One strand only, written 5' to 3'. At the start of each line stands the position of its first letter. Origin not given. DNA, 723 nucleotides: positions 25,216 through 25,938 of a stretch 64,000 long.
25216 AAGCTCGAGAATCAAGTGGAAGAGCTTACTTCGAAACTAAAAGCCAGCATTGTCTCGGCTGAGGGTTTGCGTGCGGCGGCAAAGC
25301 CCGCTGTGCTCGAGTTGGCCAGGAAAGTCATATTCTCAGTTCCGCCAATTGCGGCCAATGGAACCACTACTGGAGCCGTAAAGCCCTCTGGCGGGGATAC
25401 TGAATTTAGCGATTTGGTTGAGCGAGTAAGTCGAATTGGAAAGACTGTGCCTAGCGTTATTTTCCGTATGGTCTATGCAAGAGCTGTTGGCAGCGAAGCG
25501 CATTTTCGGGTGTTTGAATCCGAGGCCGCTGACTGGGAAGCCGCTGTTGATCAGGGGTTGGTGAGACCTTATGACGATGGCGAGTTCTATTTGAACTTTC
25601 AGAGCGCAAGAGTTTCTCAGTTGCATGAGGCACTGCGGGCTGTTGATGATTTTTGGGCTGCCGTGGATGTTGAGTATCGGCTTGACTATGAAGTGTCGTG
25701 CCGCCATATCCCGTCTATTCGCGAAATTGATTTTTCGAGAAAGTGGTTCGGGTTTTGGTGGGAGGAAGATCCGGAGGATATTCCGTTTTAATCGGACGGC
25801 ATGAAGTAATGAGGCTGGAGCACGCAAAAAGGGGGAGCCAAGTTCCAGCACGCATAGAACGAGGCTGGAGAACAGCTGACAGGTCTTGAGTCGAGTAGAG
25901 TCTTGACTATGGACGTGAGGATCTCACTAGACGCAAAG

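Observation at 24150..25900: Low-GC islet with an orphan TIR-domain protein beside an IS30 transposase remnant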

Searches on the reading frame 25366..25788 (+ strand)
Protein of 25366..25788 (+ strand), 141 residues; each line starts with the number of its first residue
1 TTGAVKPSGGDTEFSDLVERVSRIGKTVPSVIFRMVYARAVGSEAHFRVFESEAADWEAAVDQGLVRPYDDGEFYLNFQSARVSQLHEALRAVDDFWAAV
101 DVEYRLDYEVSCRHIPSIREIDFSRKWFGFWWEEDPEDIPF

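Call 29: search_protein_representatives(alignment_id=A3)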
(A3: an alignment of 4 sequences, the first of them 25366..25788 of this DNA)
Query: 4 sequences, 133 profile positions. Proteins with E-value up to 0.001 (for the whole library): 41; up to 1e-10: 3; up to 1e-30: 2. The best 41 are listed.
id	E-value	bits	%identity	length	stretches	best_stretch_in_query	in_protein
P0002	1.6e-61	222.6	-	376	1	1-133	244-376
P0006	8.8e-37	142.5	-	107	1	26-133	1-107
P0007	7.8e-15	71.5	-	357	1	3-119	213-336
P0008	4.0e-10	56.3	-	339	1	4-122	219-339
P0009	1.1e-09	54.8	-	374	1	2-125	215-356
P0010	6.1e-09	52.4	-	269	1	2-122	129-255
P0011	4.1e-08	49.7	-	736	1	4-126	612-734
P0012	2.5e-07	47.2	-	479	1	4-120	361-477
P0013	4.5e-07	46.4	-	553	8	71-114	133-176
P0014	7.8e-07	45.6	-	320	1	4-121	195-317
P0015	8.3e-07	45.5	-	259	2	4-120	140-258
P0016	1.3e-06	44.9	-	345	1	4-122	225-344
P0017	2.0e-06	44.2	-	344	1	16-119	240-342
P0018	2.1e-06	44.2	-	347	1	3-122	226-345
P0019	3.4e-06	43.5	-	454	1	2-120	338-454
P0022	8.5e-06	42.2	-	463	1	5-133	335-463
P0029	5.2e-05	39.7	-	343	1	3-119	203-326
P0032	6.7e-05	39.3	-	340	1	4-119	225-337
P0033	6.7e-05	39.3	-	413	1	4-122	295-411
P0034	7.6e-05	39.2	-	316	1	2-122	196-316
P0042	4.3e-04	36.7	-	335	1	4-122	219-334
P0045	6.9e-04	36.1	-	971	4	31-89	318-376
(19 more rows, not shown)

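Call 34: search_protein_families(library=pfam, proteins=[P0033, P0034, P0011, P0012, P0019, P0022, P0008, P0016, P0045, P0013], max_evalue=0.01)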
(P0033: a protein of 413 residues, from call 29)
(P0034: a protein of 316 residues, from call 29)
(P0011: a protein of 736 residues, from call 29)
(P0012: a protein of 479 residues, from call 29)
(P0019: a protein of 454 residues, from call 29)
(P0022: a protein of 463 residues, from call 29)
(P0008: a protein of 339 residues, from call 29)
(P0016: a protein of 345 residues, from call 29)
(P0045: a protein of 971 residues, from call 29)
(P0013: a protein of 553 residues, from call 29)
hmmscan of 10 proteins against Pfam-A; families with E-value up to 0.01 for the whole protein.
P0033 (413 aa): 1 family
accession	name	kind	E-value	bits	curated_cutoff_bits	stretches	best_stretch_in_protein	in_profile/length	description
PF00211.25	Guanylate_cyc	-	1.3e-05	25.3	21.9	1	51-217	10-180/183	Adenylate and Guanylate cyclase catalytic domain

P0034 (316 aa): 0 families

P0011 (736 aa): 2 families
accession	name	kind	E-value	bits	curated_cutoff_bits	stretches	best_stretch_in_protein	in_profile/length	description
PF13676.11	TIR_2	-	1.1e-13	52.2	28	1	414-525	2-109/122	TIR domain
PF01582.25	TIR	-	3.5e-06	27.4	21.3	1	413-492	4-80/179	TIR domain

P0012 (479 aa): 1 family
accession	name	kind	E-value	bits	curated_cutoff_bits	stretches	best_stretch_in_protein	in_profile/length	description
PF13676.11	TIR_2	-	1.2e-05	26.2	28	1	143-225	1-77/122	TIR domain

P0019 (454 aa): 2 families
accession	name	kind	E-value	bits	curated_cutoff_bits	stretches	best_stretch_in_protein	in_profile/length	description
PF13676.11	TIR_2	-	1.6e-12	48.4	28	1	119-213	1-92/122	TIR domain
PF01582.25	TIR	-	0.00027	21.2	21.3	1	127-206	10-86/179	TIR domain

P0022 (463 aa): 1 family
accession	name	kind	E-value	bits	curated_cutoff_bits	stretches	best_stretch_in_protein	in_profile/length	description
PF13676.11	TIR_2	-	2.9e-11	44.3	28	1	114-212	1-98/122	TIR domain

P0008 (339 aa): 7 families
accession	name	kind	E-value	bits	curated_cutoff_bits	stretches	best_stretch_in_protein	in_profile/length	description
PF13676.11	TIR_2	-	6.7e-10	40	28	1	1-95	1-92/122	TIR domain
PF02403.27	Seryl_tRNA_N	-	0.0029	18.3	28.2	1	170-231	21-80/108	Seryl-tRNA synthetase N-terminal domain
PF14389.11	Lzipper-MIP1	-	0.0033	18.2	32.2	1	160-199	39-79/84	Leucine-zipper of ternary complex factor MIP1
PF16043.11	DUF4795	-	0.0036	17.2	34.8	1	155-216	12-74/208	Domain of unknown function (DUF4795)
PF06005.17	ZapB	-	0.0047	17.8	31.5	1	162-226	2-64/71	Cell division protein ZapB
PF03961.19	FapA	-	0.0091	16.1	31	0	160-233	144-221/272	Flagellar Assembly Protein A beta solenoid domain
PF13093.11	FTA4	-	0.0092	16.3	24.8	0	161-207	116-162/199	Kinetochore complex Fta4 of Sim4 subunit, or CENP-50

P0016 (345 aa): 4 families
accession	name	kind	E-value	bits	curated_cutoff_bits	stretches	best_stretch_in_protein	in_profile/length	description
PF13676.11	TIR_2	-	5.4e-11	43.5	28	1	4-99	1-93/122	TIR domain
PF03961.19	FapA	-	0.0011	19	31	1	158-221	179-246/272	Flagellar Assembly Protein A beta solenoid domain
PF06757.18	Ins_allergen_rp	-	0.0014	18.9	23.2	1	115-231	67-136/174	Insect allergen related repeat, nitrile-specifier detoxification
PF20701.3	HetE-N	-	0.0022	18.7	25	0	100-142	23-61/102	Het-E N-terminal domain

P0045 (971 aa): 0 families

P0013 (553 aa): 1 family
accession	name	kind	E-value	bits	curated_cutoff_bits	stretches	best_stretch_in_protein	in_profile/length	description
PF19131.5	DUF5814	-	0.0031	17.6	25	0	401-433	90-122/148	Family of unknown function (DUF5814)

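Call 41: search_solved_structures(query=A3, max_evalue=10, show_alignments=0)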
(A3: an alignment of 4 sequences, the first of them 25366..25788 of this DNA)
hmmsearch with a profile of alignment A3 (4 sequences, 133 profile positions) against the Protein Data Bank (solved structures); distinct sequences matched with E-value up to 10: 1.
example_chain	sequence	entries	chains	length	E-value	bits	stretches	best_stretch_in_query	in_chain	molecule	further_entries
4wa8_A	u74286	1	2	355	0.029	17.8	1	40-86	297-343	Flap endonuclease 1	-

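Call 43: find_encoding_contigs(protein=P0033, flank=8000, max_places=3)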
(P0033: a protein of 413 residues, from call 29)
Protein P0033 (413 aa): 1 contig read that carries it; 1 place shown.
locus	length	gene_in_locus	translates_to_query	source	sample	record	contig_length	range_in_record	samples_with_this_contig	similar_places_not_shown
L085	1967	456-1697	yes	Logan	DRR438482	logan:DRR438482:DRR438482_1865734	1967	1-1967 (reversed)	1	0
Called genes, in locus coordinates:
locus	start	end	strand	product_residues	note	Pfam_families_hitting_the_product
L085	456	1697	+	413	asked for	PF00211:Guanylate_cyc (faint)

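Call 44: find_encoding_contigs(protein=P0016, flank=8000, max_places=3)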
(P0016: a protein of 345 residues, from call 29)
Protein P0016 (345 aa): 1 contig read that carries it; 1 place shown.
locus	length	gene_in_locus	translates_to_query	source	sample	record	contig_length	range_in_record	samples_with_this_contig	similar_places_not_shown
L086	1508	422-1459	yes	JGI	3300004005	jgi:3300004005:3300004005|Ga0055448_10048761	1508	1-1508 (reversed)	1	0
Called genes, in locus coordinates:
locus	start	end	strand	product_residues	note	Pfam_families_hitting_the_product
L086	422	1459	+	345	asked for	PF13676:TIR_2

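Call 73: search_dna_similar(query=P0032, collection=phages, mode=protein, max_evalue=0.00001, max_rows=15)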
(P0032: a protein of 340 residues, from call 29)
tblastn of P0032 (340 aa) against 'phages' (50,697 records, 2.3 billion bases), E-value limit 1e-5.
Records with a match: 3; places in all: 3; records where one place covers at least 80% of the query: 0.
Best place of each record, by identity: <60% 3.
By first word of the organism name: Enterococcus 2; Bacteriophage 1.
By host as written in the record: - 2; Enterococcus faecalis 1.
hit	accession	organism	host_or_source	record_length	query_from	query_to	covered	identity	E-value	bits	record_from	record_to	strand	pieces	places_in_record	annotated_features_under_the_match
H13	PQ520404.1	Enterococcus phage IME_EF3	-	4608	4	125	36%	36.9%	1e-14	81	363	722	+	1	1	record has no annotation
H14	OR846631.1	Enterococcus phage Efs 1-1-1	Enterococcus faecalis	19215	4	125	36%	36.9%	1e-14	81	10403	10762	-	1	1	record has no annotation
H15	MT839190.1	Bacteriophage sp.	human fecal samples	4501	4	154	44%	25.2%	5e-12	73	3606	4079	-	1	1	record has no annotation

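Call 74: search_dna_similar(query=P0032, collection=plasmids, mode=protein, max_evalue=0.00001, max_rows=15)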
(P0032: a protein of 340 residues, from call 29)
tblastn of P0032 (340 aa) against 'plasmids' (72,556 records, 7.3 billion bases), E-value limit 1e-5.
Records with a match: 25; places in all: 27; records where one place covers at least 80% of the query: 4.
Best place of each record, by identity: <60% 25.
By first word of the organism name: Enterococcus 14; Agrobacterium 4; Bacillus 2; Rhizobium 2; Mesorhizobium 1; Rhodococcus 1; Priestia 1.
By predicted mobility (MOB-suite, as given by PLSDB): conjugative 16; non-mobilizable 6; mobilizable 3.
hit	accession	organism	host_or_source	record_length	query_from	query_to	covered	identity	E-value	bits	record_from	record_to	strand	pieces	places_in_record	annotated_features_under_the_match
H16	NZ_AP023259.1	Mesorhizobium sp. L-2-11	Lotus japonicus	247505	1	308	91%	31.7%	1e-30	129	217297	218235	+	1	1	toll/interleukin-1 receptor domain-containing protein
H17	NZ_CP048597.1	Agrobacterium tumefaciens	walnut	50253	1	335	99%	27.5%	2e-28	123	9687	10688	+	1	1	toll/interleukin-1 receptor domain-containing protein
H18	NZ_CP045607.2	Bacillus cereus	Whole organism,soil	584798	1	334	98%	25.6%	3e-28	122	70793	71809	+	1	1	toll/interleukin-1 receptor domain-containing protein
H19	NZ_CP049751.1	Rhodococcus fascians A21d2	Oenothera speciosa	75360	4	335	98%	25.1%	3e-25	114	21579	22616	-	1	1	toll/interleukin-1 receptor domain-containing protein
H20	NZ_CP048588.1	Agrobacterium pusense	walnut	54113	1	230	68%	29.8%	2e-27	120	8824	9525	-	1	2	toll/interleukin-1 receptor domain-containing protein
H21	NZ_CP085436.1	Priestia megaterium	single cell,soil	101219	4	190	55%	35.6%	4e-33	137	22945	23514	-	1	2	toll/interleukin-1 receptor domain-containing protein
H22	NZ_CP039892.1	Agrobacterium tumefaciens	-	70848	1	213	63%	30.8%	1e-23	109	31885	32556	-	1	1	response regulator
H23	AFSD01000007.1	Agrobacterium tumefaciens F2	soil near Harbin Institute of Technology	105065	1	185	54%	31.6%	8e-25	112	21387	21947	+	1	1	hypothetical protein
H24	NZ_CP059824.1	Enterococcus faecium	Homo sapiens,blood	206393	4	156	45%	33.3%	1e-18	94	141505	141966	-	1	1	toll/interleukin-1 receptor domain-containing protein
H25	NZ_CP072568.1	Enterococcus faecium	Homo sapiens,blood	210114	4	156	45%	33.3%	1e-18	94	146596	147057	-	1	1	toll/interleukin-1 receptor domain-containing protein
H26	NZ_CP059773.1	Enterococcus faecium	Homo sapiens,blood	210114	4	156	45%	33.3%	1e-18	94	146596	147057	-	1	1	toll/interleukin-1 receptor domain-containing protein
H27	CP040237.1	Enterococcus faecium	Homo sapiens,Pus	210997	4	156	45%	33.3%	1e-18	94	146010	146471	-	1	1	toll/interleukin-1 receptor domain-containing protein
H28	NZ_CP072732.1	Enterococcus faecium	Homo sapiens,blood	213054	4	156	45%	33.3%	1e-18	94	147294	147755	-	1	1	toll/interleukin-1 receptor domain-containing protein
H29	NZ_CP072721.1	Enterococcus faecium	Homo sapiens,blood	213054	4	156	45%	33.3%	1e-18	94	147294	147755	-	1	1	toll/interleukin-1 receptor domain-containing protein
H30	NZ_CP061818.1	Enterococcus faecium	Homo sapiens,blood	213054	4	156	45%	33.3%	1e-18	94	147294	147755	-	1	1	toll/interleukin-1 receptor domain-containing protein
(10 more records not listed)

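Call 75: get_annotated_region(hit=H17, flank=5000)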
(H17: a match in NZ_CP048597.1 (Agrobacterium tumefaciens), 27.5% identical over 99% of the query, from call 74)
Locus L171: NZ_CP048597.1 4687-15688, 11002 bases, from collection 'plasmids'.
description: Agrobacterium tumefaciens strain But001 plasmid pAt2, complete sequence
organism: Agrobacterium tumefaciens (NCBI taxid 358)
taxonomy: Bacteria; Pseudomonadota; Alphaproteobacteria; Hyphomicrobiales; Rhizobiaceae; Agrobacterium; Agrobacterium tumefaciens
host: -; source: walnut; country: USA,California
typing (MOB-suite, as given by PLSDB): non-mobilizable; mating-pair formation MPF_T
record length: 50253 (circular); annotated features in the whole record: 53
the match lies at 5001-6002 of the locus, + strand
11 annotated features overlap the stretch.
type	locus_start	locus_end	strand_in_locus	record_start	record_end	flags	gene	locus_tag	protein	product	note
CDS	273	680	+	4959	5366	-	mobC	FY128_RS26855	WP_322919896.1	plasmid mobilization relaxosome protein MobC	-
CDS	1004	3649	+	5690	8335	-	-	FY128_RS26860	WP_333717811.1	LPD7 domain-containing protein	-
CDS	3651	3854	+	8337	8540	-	-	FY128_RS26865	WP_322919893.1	hypothetical protein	-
CDS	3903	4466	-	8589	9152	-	-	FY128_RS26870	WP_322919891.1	hypothetical protein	-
CDS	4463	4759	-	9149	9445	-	-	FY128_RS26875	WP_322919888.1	PadR family transcriptional regulator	-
CDS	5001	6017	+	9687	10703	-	-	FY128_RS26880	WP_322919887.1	toll/interleukin-1 receptor domain-containing protein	GO:0007165 - signal transduction [Evidence IEA]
CDS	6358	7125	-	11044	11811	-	-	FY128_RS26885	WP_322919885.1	ImuA family protein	-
CDS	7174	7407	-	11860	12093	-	-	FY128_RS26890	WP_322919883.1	hypothetical protein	-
CDS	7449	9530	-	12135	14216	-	-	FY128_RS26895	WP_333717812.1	type IV secretory system conjugative DNA transfer family protein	-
CDS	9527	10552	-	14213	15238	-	virB11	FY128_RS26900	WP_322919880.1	P-type DNA transfer ATPase VirB11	GO:0044097 - secretion by the type IV secretion system [Evidence IEA]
CDS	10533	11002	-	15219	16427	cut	virB10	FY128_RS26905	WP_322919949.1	type IV secretion system protein VirB10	-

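Call 76: get_annotated_region(hit=H18, flank=5000)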
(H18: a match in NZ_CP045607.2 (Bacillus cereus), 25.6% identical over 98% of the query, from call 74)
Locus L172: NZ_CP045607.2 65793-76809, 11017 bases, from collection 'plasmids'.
description: Bacillus cereus strain SB1 plasmid p1, complete sequence
organism: Bacillus cereus (NCBI taxid 1396)
taxonomy: Bacteria; Bacillota; Bacilli; Bacillales; Bacillaceae; Bacillus; Bacillus cereus
host: -; source: Whole organism,soil; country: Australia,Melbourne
typing (MOB-suite, as given by PLSDB): non-mobilizable; replicon rep_cluster_125; mating-pair formation MPF_T
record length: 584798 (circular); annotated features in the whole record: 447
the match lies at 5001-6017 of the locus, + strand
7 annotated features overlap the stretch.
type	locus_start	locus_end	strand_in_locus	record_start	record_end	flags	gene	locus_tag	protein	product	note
CDS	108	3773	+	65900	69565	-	-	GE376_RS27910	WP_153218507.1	hypothetical protein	-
CDS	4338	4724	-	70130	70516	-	-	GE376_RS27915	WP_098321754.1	hypothetical protein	-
CDS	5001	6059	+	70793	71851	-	-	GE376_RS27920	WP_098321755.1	toll/interleukin-1 receptor domain-containing protein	GO:0007165 - signal transduction [Evidence IEA]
CDS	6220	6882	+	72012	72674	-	-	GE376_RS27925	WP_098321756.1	DUF1643 domain-containing protein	-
CDS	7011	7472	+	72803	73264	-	-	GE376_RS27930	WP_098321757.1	type II toxin-antitoxin system antitoxin SocA domain-containing protein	-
CDS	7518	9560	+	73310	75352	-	-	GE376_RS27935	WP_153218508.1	hypothetical protein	-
CDS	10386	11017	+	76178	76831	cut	-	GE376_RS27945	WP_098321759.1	hypothetical protein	-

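Call 77: get_annotated_region(hit=H19, flank=5000)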
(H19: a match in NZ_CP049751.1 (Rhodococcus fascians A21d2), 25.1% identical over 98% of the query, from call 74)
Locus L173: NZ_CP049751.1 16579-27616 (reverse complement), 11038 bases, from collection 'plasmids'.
description: Rhodococcus fascians A21d2 plasmid unnamed2, complete sequence
organism: Rhodococcus fascians A21d2 (NCBI taxid 1443893)
taxonomy: Bacteria; Actinomycetota; Actinomycetes; Mycobacteriales; Nocardiaceae; Rhodococcus; Rhodococcus fascians; Rhodococcus fascians A21d2
host: -; source: Oenothera speciosa; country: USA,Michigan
typing (MOB-suite, as given by PLSDB): non-mobilizable
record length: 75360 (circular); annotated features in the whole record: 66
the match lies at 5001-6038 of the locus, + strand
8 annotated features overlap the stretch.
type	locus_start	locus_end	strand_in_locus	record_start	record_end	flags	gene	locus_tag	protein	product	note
CDS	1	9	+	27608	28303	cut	-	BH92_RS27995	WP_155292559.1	hypothetical protein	-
CDS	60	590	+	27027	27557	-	-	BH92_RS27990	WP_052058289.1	thermonuclease family protein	-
CDS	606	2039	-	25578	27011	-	-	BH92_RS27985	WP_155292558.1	hypothetical protein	-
CDS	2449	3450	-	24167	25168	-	-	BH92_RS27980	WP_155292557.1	hypothetical protein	-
CDS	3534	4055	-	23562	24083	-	-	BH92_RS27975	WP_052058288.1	hypothetical protein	-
CDS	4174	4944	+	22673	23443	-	-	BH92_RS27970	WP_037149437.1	hypothetical protein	-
CDS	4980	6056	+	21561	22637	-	-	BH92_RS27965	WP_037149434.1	toll/interleukin-1 receptor domain-containing protein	GO:0007165 - signal transduction [Evidence IEA]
CDS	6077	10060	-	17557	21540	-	-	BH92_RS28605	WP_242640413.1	helicase-related protein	-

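Call 83: search_protein_families(library=padloc, proteins=[P0032, P0016, P0042, P0008, P0029, P0033, L172:5001-6059:+, L173:4980-6056:+, L171:5001-6017:+], max_evalue=0.001)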
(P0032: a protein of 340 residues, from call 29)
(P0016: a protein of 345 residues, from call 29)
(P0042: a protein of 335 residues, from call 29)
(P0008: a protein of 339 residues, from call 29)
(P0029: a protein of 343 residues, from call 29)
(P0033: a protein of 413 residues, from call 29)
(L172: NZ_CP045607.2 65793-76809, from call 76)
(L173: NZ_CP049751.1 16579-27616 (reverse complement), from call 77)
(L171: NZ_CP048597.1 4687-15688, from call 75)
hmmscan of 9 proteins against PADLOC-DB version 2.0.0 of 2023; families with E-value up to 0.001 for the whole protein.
P0032 (340 aa): 4 families
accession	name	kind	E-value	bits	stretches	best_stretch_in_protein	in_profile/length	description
PDLC03825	spbK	-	4.9e-27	93.1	1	3-153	150-304/308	-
PDLC00425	ThsB1|ThsB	-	4.4e-05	20.8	0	54-93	304-343/389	TIR-like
PDLC00436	ThsB1|ThsB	-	0.00084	16.9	0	3-86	37-117/183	TIR-like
PDLC05062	PDC-S66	-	0.00085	16.9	0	3-84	150-225/282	-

P0016 (345 aa): 3 families
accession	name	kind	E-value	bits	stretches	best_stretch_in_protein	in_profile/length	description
PDLC03825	spbK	-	3.8e-29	100.1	1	4-153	151-304/308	-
PDLC05062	PDC-S66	-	0.00015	19.4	1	4-85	151-226/282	-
PDLC04448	PDC-M14B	-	0.00083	17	0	155-214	193-252/275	-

P0042 (335 aa): 4 families
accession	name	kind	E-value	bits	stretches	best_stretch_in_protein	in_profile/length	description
PDLC03825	spbK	-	4.7e-39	132.6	1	4-155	149-305/308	-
PDLC00436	ThsB1|ThsB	-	5e-05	20.9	1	4-103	36-132/183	TIR-like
PDLC02012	SAVED5--SAVED_TIR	-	0.00016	18.9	1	4-99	14-105/404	-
PDLC05062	PDC-S66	-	0.00093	16.7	0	6-85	151-225/282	-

P0008 (339 aa): 5 families
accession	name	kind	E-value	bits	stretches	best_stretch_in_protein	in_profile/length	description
PDLC03825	spbK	-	5.9e-32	109.3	1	1-147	151-305/308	-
PDLC04135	mad3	-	3.8e-05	21.4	1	133-238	129-234/374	mads_3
PDLC03863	LmuB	-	4.9e-05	20.2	1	105-244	183-312/610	-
PDLC00519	JetC1|JetC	-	0.00042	16.6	1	162-317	282-429/1097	DUF3584 domain; MukB-like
PDLC05062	PDC-S66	-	0.00089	16.8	0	1-72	151-216/282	-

P0029 (343 aa): 2 families
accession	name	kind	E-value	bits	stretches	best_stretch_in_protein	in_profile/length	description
PDLC03825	spbK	-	2.2e-18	64.8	1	11-123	148-259/308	-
PDLC05062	PDC-S66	-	0.00023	18.7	1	14-95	151-225/282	-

P0033 (413 aa): 6 families
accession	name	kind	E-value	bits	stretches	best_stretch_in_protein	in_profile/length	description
PDLC02367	PycC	-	5.3e-10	37.1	1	48-162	42-159/226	-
PDLC02369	PycC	-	6.6e-07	27.1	1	19-201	16-199/248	-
PDLC00766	PycC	-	1e-05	23.1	1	41-120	35-112/232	Pycsar cyclase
PDLC02368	PycC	-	4.3e-05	21.2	1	48-132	43-125/234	-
PDLC00734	PycC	-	0.0003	18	0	49-109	189-247/374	Pycsar cyclase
PDLC00763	PycC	-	0.00048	17.6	1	20-148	29-154/268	Pycsar cyclase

L172:5001-6059:+ (352 aa): 7 families
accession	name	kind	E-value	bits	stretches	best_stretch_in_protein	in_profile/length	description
PDLC03825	spbK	-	7.9e-17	59.6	1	2-101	149-249/308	-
PDLC00419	ThsB1|ThsB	-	1.6e-06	26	1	2-102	28-127/165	TIR-like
PDLC00422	ThsB1|ThsB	-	1e-05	23.2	1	4-89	43-129/194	TIR-like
PDLC00436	ThsB1|ThsB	-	1e-05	23.1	1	3-101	37-134/183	TIR-like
PDLC00423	ThsB1|ThsB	-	1.9e-05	22.4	1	3-92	37-130/190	TIR-like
PDLC00420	ThsB1|ThsB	-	6.4e-05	20.3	1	1-97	1-100/319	TIR-like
PDLC00434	ThsB1|ThsB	-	0.00012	19.3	1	3-134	140-262/396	TIR-like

L173:4980-6056:+ (358 aa): 1 family
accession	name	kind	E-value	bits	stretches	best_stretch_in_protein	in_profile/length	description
PDLC03825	spbK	-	8.7e-25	85.8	1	3-158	146-302/308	-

L171:5001-6017:+ (338 aa): 5 families
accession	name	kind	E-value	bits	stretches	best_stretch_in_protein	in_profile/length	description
PDLC03825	spbK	-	5.2e-31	106.2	1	3-156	150-306/308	-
PDLC00436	ThsB1|ThsB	-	2.1e-05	22.1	1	2-96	36-128/183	TIR-like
PDLC00419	ThsB1|ThsB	-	2.5e-05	22.2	1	3-96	29-120/165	TIR-like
PDLC00423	ThsB1|ThsB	-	0.00027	18.6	1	2-93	36-126/190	TIR-like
PDLC00426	ThsB1|ThsB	-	0.00062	17.2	0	4-97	240-331/352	TIR-like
